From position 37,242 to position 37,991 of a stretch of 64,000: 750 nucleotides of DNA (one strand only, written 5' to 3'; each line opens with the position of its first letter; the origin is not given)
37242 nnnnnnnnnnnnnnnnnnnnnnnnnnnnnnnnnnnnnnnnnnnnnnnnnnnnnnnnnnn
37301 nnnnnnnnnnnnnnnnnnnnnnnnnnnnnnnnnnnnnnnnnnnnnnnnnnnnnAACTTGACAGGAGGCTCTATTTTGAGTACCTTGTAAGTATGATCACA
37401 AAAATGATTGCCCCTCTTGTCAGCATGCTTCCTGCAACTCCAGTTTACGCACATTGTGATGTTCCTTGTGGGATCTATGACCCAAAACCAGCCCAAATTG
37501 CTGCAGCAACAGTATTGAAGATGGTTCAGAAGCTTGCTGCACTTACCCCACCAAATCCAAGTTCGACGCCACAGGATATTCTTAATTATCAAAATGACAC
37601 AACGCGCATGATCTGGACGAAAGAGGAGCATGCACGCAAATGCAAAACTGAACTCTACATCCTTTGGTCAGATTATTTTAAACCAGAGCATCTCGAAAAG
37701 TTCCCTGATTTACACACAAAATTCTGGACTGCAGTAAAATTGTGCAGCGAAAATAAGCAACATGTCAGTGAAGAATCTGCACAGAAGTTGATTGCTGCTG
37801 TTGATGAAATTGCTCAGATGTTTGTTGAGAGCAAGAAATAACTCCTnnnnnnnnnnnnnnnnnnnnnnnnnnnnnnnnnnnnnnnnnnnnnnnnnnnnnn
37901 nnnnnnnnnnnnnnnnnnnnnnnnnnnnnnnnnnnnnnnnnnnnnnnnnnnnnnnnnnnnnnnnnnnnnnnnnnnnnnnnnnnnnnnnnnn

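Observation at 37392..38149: Nickel superoxide dismutase (sodN) plus its SodX peptidase in a CPR-like genome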

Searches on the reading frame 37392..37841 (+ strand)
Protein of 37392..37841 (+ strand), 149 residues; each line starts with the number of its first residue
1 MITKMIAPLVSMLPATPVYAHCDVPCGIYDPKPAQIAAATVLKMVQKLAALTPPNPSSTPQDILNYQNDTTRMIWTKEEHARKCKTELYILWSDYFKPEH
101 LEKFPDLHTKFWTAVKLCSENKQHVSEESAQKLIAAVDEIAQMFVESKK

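Call 3: search_protein_families(library=pfam, proteins=[window:37392-37841:+], max_evalue=0.01)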
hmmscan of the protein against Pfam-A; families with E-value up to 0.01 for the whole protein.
window:37392-37841:+ (149 aa): 1 family
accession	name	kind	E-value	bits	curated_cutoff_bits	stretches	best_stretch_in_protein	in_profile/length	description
PF09055.16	Sod_Ni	-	7.2e-45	153.1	25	1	18-148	3-127/127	Nickel-containing superoxide dismutase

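Call 4: search_protein_families(library=ncbifam, proteins=[window:37392-37841:+], max_evalue=0.01)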
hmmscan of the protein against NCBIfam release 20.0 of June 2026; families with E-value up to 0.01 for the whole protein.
window:37392-37841:+ (149 aa): 1 family
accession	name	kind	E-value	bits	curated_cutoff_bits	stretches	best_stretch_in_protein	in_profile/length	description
TIGR02753.1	sodN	equivalog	4.8e-52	176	90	1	1-149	1-144/145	superoxide dismutase, Ni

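Call 8: find_homologous_proteins(query=window:37392-37841:+)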
Query window:37392-37841:+ (149 aa): 4127 proteins with E <= 0.001 among 4151 candidates; the best 120 are listed.
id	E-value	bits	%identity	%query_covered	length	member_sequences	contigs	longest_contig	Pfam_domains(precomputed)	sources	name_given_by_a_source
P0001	5.7e-93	327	100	97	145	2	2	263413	PF09055.17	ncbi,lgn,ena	-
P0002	1.1e-89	316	95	100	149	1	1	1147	PF09055.17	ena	-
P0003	6.6e-59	216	69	97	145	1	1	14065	PF09055.17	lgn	-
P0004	8.0e-59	216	67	99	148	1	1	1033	PF09055.17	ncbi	-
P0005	1.3e-57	212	66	97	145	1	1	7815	PF09055.17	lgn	-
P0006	5.1e-57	210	68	99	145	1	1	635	PF09055.17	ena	-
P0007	5.6e-57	210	67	97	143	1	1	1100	PF09055.17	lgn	-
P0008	5.7e-57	210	65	99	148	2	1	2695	PF09055.17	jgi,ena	-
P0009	6.0e-57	210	71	94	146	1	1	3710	PF09055.17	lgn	-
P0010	7.0e-57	210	65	99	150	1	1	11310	PF09055.17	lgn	-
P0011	7.4e-57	210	64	98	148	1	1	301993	PF09055.17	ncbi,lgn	-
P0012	1.0e-56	209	67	98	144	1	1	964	PF09055.17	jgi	jgi:nickel superoxide dismutase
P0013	1.1e-56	209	65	100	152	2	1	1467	PF09055.17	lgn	-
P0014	1.9e-56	208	66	97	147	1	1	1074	PF09055.17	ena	-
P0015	2.5e-56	208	69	94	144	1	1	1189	PF09055.17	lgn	-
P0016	3.6e-56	207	65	97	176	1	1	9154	PF09055.17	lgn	-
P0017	3.6e-56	207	67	97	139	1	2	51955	PF09055.17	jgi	jgi:nickel superoxide dismutase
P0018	3.7e-56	207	65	89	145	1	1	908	PF09055.17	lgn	-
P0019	4.4e-56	207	64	99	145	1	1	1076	PF09055.17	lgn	-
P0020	4.6e-56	207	64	100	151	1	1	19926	PF09055.17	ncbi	-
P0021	4.7e-56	207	63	99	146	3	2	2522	PF09055.17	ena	-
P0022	5.0e-56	207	63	100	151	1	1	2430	PF09055.17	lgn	-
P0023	5.0e-56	207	66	99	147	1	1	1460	PF09055.17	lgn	-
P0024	7.0e-56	206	68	99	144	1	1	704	PF09055.17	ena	-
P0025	7.1e-56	206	66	99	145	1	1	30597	PF09055.17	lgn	-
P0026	7.2e-56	206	68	99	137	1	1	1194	PF09055.17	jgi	-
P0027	1.0e-55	206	66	99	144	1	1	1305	PF09055.17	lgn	-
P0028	1.3e-55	206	63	97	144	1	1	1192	PF09055.17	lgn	-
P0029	1.4e-55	205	65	97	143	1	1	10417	PF09055.17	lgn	-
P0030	1.4e-55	205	67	97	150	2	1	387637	PF09055.17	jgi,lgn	-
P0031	1.9e-55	205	69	92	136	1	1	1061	PF09055.17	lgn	-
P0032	2.1e-55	205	68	98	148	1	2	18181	PF09055.17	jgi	-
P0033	2.3e-55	205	64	99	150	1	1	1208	PF09055.17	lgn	-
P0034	3.0e-55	204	66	98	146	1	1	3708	PF09055.17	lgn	-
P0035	3.0e-55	204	63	97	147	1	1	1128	PF09055.17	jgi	jgi:nickel superoxide dismutase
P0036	3.1e-55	204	64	99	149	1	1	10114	PF09055.17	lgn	-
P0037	3.1e-55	204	63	99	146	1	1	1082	PF09055.17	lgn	-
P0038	3.4e-55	204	64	100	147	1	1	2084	PF09055.17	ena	-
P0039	3.4e-55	204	63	100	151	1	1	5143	PF09055.17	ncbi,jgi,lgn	ncbi:MAG: putative Ni-containing superoxide dismutase [Candidatus Parcubacteria bacterium]|jgi:nicke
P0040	3.8e-55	204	64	99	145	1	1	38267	PF09055.17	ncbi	-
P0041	4.2e-55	204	64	99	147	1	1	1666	PF09055.17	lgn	-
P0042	4.3e-55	204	63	100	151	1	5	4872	PF09055.17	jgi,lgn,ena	jgi:nickel superoxide dismutase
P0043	4.4e-55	204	64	99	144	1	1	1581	PF09055.17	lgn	-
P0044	5.0e-55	204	66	94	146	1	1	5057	PF09055.17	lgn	-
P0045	5.4e-55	203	67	94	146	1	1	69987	PF09055.17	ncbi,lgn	-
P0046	5.4e-55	203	65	97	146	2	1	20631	PF09055.17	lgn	-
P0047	5.8e-55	203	65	95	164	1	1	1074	PF09055.17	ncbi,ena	-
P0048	6.3e-55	203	65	98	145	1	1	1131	PF09055.17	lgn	-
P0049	6.4e-55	203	66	94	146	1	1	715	PF09055.17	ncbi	-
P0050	6.6e-55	203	62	99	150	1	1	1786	PF09055.17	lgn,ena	-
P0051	6.8e-55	203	66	94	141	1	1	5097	PF09055.17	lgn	-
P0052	6.8e-55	203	66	100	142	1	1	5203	PF09055.17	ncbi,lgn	-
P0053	8.6e-55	203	68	94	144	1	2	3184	PF09055.17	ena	-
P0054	1.2e-54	202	69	94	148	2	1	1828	PF09055.17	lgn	-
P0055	1.2e-54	202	64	98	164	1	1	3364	PF09055.17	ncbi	-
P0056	1.3e-54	202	60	99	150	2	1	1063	PF09055.17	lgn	-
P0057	1.4e-54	202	64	99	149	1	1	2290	PF09055.17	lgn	-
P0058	1.4e-54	202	64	99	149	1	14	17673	PF09055.17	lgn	-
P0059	1.6e-54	202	64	97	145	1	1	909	PF09055.17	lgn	-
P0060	1.8e-54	202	64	97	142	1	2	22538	PF09055.17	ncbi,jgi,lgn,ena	-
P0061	1.9e-54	202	67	91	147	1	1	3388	PF09055.17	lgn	-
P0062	1.9e-54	202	65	97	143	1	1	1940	PF09055.17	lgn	-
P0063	2.0e-54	202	63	97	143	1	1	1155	PF09055.17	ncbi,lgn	-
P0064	2.1e-54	202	64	94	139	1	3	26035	PF09055.17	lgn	-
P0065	2.2e-54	202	67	95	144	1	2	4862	PF09055.17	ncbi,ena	-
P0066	2.3e-54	201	65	99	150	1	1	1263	PF09055.17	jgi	jgi:nickel superoxide dismutase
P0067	2.6e-54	201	64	100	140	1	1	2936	PF09055.17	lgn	-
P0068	2.9e-54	201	66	94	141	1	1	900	PF09055.17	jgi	jgi:nickel superoxide dismutase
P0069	3.5e-54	201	65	99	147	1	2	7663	PF09055.17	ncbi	-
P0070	3.5e-54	201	64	99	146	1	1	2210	PF09055.17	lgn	-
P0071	4.3e-54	201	66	97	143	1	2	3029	PF09055.17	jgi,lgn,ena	jgi:nickel superoxide dismutase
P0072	4.4e-54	201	61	100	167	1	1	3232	PF09055.17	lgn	-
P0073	4.6e-54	200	64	95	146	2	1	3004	PF09055.17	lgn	-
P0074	4.6e-54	200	66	98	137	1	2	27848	PF09055.17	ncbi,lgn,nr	ncbi:superoxide dismutase, Ni [Candidatus Daviesbacteria bacterium]|nr:superoxide dismutase, Ni [Can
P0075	5.0e-54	200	66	94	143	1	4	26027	PF09055.17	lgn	-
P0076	5.7e-54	200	63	97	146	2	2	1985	PF09055.17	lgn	-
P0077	6.3e-54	200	63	97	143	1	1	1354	PF09055.17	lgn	-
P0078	6.3e-54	200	64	99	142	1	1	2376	PF09055.17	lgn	-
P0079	6.3e-54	200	63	97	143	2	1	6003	PF09055.17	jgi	jgi:nickel superoxide dismutase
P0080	6.6e-54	200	64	98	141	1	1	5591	PF09055.17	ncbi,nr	ncbi:superoxide dismutase, Ni [Candidatus Daviesbacteria bacterium]|nr:superoxide dismutase, Ni [Can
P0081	6.7e-54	200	62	97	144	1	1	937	PF09055.17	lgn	-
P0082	6.9e-54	200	68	95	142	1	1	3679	PF09055.17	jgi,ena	-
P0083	8.9e-54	200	64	99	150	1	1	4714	PF09055.17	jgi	jgi:nickel superoxide dismutase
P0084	1.0e-53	199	64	97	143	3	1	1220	PF09055.17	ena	-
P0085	1.2e-53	199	64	95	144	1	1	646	PF09055.17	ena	-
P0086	1.2e-53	199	63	99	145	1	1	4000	PF09055.17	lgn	-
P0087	1.5e-53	199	61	99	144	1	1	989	PF09055.17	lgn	-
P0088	1.5e-53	199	67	89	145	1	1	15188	PF09055.17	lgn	-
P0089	1.6e-53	199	68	87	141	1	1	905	PF09055.17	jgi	jgi:nickel superoxide dismutase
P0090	1.7e-53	199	64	91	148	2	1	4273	PF09055.17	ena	-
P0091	1.8e-53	199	63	99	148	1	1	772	PF09055.17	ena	-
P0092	1.9e-53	198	61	99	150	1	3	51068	PF09055.17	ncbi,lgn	-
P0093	1.9e-53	198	68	91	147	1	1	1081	PF09055.17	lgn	-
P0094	1.9e-53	198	61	99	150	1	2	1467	PF09055.17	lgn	-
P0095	2.0e-53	198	65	94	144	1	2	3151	PF09055.17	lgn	-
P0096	2.0e-53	198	62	97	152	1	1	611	PF09055.17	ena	-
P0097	2.0e-53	198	63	98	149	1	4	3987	PF09055.17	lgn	-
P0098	2.1e-53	198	62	99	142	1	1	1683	PF09055.17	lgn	-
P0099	2.1e-53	198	63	99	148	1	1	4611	PF09055.17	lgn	-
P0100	2.6e-53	198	62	100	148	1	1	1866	PF09055.17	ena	-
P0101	2.8e-53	198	63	97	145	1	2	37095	PF09055.17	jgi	jgi:nickel superoxide dismutase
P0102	3.0e-53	198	68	94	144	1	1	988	PF09055.17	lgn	-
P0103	3.2e-53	198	61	99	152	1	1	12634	PF09055.17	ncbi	-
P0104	3.3e-53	198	61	97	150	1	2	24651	PF09055.17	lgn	-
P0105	3.5e-53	198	63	98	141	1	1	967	PF09055.17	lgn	-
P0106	3.6e-53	198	62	99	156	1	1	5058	PF09055.17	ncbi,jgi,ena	jgi:nickel superoxide dismutase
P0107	3.6e-53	198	60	100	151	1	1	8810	PF09055.17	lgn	-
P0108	3.6e-53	198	62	99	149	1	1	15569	PF09055.17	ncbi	ncbi:superoxide dismutase, Ni [soil metagenome]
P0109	3.7e-53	198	63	99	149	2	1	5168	PF09055.17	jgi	jgi:nickel superoxide dismutase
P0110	3.7e-53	198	61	97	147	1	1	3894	PF09055.17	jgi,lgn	jgi:nickel superoxide dismutase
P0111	3.8e-53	197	63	97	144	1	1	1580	PF09055.17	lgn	-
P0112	4.1e-53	197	67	95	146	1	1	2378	PF09055.17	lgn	-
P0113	4.1e-53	197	66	94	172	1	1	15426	PF09055.17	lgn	-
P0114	4.3e-53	197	61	99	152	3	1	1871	PF09055.17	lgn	-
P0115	4.4e-53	197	61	97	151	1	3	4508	PF09055.17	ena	-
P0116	4.5e-53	197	67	91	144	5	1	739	PF09055.17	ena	-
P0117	5.3e-53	197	63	97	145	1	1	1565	PF09055.17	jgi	jgi:nickel superoxide dismutase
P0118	5.6e-53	197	63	97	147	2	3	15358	PF09055.17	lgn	-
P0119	5.6e-53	197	59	96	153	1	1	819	PF09055.17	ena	-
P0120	5.7e-53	197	62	100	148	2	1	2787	PF09055.17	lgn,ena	-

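Call 9: find_related_loci(query=window:37392-37841:+, collection=genome_contigs, flank=6000)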
Query window:37392-37841:+ (149 aa) in genome_contigs; peptide patterns used: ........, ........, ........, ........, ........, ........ (x = any residue, [..] = any of these).
437 stretches matched a pattern; 326 encode a relative of the query (tblastn E <= 1e-3); the best 80 are kept; 80 distinct loci.
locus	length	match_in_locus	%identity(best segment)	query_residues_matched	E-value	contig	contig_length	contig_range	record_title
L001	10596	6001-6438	63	1-149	1e-60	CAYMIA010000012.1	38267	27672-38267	MAG TPA_asm: uncultured Gammaproteobacteria bacterium isolate SRP200132_co1_145 genome assembly, contig: NODE_1803_lengt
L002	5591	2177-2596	64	4-149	2e-60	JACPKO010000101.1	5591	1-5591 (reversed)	MAG: Candidatus Daviesbacteria bacterium isolate NC_groundwater_496_Ag_S-0.1um_39_16 S35_SO-1_scaffold_594597, whole gen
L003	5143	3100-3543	63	1-149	1e-60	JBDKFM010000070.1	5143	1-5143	MAG: Candidatus Parcubacteria bacterium isolate farmington_2019_sw_WHONDRS-S19S_0053_A_bin.46 scaffold_0008486, whole ge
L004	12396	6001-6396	66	3-145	6e-60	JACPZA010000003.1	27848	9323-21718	MAG: Candidatus Daviesbacteria bacterium isolate NC_groundwater_877_Pr1_S2p5_34_16 Montesol18_S2p5_coassembly_scaffold_1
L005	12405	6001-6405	67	5-144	5e-59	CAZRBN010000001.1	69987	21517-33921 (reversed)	MAG TPA_asm: uncultured Gammaproteobacteria bacterium isolate SRP272529_co1_183 genome assembly, contig: NODE_389_length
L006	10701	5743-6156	63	5-148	2e-58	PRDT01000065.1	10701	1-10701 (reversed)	MAG: Candidatus Levyibacteriota bacterium isolate Amazon FNV 2010 10 14 contig_55_529431792length10701multi4in0, whole g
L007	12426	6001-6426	64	1-148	4e-58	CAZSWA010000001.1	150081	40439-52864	MAG TPA_asm: uncultured Gammaproteobacteria bacterium isolate SRP272529_co1_257 genome assembly, contig: NODE_62_length_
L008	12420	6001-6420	63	2-148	3e-58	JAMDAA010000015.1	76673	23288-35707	MAG: Patescibacteria group bacterium isolate FK_Sedi_B_Bin.274 NODE_688_length_76673_cov_21.6862, whole genome shotgun s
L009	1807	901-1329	61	4-148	3e-58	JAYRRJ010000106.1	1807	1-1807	MAG: Candidatus Levyibacteriota bacterium isolate XM1_ASGE3bin.27 k141_661958, whole genome shotgun sequence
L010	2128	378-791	62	1-149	1e-57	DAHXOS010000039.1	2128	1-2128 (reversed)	MAG TPA_asm: bacterium isolate clean1861 k141_212437, whole genome shotgun sequence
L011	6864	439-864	59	1-148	6e-57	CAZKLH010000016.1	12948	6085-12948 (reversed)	MAG TPA_asm: uncultured Gammaproteobacteria bacterium isolate SRP200132_co1_753 genome assembly, contig: NODE_8466_lengt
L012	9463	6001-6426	59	1-148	3e-56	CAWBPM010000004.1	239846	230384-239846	MAG: Candidatus Levybacteria bacterium isolate MFD01476.bin.1.72 genome assembly, contig: contig_74474, whole genome sho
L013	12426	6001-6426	61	2-148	3e-56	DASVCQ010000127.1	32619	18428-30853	MAG TPA_asm: Patescibacteria group bacterium isolate SMAG_U2010 k141_1692884, whole genome shotgun sequence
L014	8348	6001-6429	59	4-148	4e-56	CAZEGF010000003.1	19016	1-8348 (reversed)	MAG TPA_asm: uncultured Gammaproteobacteria bacterium isolate SRP135725_co2_582 genome assembly, contig: k141_208549, wh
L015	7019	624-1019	68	9-144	3e-56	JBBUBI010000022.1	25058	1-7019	MAG: Patescibacteria group bacterium isolate H52-bin033_1 H52_bin033_1_000000000022, whole genome shotgun sequence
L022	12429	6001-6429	60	1-149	3e-55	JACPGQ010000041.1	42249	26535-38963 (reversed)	MAG: Candidatus Levyibacteriota bacterium isolate NC_groundwater_392_Ag_B-0.1um_43_10 GD18-4_B1_scaffold_683419, whole g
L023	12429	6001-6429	58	4-148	3e-55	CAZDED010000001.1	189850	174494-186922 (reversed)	MAG TPA_asm: uncultured Gammaproteobacteria bacterium isolate SRP278252_co2_138 genome assembly, contig: NODE_73_length_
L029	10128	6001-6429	59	1-149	1e-54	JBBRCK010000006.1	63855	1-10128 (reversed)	MAG: Candidatus Levyibacteriota bacterium isolate Co_metawrap_2398 Cmw_2398_k141_20068802_length_63855_cov_23.2387, whol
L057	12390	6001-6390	58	14-149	5e-51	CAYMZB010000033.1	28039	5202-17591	MAG TPA_asm: uncultured Gammaproteobacteria bacterium isolate binchicken_co203_489 genome assembly, contig: k141_718359,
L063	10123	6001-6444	52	1-148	3e-50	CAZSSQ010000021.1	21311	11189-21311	MAG TPA_asm: uncultured Dehalococcoidia bacterium isolate binchicken_co89_553 genome assembly, contig: NODE_4242_length_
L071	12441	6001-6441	52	1-148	1e-48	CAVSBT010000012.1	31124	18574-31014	MAG: uncultured Chloroflexia bacterium isolate MFD04408.bin.2.164 genome assembly, contig: contig_22848, whole genome sh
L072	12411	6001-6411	55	2-144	8e-49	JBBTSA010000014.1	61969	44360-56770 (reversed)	MAG: Patescibacteria group bacterium isolate H51-bin048_1 H51_bin048_1_000000000014, whole genome shotgun sequence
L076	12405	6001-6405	53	9-149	9e-48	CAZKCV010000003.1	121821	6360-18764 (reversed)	MAG TPA_asm: uncultured Gammaproteobacteria bacterium isolate binchicken_co251_142 genome assembly, contig: NODE_243_len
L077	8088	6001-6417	56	3-149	5e-48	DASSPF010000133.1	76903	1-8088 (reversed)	MAG TPA_asm: Candidatus Limnocylindria bacterium isolate SMAG_U1271 k141_588889, whole genome shotgun sequence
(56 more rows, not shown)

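Call 10: find_encoding_contigs(protein=P0001, flank=10000, max_places=4)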
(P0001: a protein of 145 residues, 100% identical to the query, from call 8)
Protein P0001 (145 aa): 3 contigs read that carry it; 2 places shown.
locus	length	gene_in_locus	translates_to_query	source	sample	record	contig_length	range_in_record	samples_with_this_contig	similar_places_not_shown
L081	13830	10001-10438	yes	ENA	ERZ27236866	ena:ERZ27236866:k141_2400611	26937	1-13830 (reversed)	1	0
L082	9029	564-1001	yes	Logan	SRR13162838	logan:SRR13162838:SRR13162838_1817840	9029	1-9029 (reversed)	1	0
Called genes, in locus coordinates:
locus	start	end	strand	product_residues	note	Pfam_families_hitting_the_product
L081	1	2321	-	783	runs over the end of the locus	PF00690:Cation_ATPase_N (faint), PF00122:E1-E2_ATPase, PF00702:Hydrolase, PF13246:Cation_ATPase, PF12710:HAD (faint), PF08282:Hydrolase_3 (faint), PF00689:Cation_ATPase_C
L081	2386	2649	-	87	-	-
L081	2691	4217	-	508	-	PF05362:Lon_C (weak), PF13541:ChlI, PF05496:RuvB_N (faint), PF00158:Sigma54_activat (faint), PF01078:Mg_chelatase, PF07728:AAA_5 (weak), PF13335:Mg_chelatase_C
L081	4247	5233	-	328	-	PF01933:CofD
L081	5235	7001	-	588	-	PF13522:GATase_6, PF13537:GATase_7, PF01380:SIS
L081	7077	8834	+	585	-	PF01807:Zn_ribbon_DnaG, PF08275:DNAG_N, PF01751:Toprim (weak), PF13155:Toprim_2, PF13662:Toprim_4, PF10410:DnaB_bind (weak)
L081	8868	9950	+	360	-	PF03979:Sigma70_r1_1, PF00140:Sigma70_r1_2, PF04542:Sigma70_r2, PF04539:Sigma70_r3, PF04545:Sigma70_r4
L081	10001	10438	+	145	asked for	PF09055:Sod_Ni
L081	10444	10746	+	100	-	PF00717:Peptidase_S24 (faint), PF10502:Peptidase_S26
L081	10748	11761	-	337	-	PF02388:FemAB, PF13480:Acetyltransf_6, PF02388:FemAB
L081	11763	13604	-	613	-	PF00580:UvrD-helicase, PF13086:AAA_11 (faint), PF13245:AAA_19, PF13604:AAA_30 (faint), PF01443:Viral_helicase1 (faint), PF13361:UvrD_C, PF13538:UvrD_C_2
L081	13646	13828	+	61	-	?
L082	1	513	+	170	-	?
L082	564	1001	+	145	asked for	PF09055:Sod_Ni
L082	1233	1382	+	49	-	-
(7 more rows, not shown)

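Call 20: search_solved_structures(query=window:37392-37841:+, show_alignments=2, max_evalue=0.01)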
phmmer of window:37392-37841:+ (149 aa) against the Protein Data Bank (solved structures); distinct sequences matched with E-value up to 0.01: 6.
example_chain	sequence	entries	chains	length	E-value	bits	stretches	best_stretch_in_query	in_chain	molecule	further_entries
1q0d_A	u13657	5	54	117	1e-19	74.4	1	21-149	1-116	Superoxide dismutase [Ni]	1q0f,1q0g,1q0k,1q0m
1t6i_A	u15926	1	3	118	2e-18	70.3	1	21-149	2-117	Superoxide dismutase [Ni]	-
1t6q_A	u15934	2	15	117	3e-18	69.7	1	21-149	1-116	Superoxide dismutase [Ni]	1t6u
3g4x_A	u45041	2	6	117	8.8e-18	68.1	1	21-149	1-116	Superoxide dismutase [Ni]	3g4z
4ncq_A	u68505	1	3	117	2.3e-17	66.8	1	22-149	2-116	Superoxide dismutase [Ni]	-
3g50_A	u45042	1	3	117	4.6e-17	65.8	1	21-149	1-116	Superoxide dismutase [Ni]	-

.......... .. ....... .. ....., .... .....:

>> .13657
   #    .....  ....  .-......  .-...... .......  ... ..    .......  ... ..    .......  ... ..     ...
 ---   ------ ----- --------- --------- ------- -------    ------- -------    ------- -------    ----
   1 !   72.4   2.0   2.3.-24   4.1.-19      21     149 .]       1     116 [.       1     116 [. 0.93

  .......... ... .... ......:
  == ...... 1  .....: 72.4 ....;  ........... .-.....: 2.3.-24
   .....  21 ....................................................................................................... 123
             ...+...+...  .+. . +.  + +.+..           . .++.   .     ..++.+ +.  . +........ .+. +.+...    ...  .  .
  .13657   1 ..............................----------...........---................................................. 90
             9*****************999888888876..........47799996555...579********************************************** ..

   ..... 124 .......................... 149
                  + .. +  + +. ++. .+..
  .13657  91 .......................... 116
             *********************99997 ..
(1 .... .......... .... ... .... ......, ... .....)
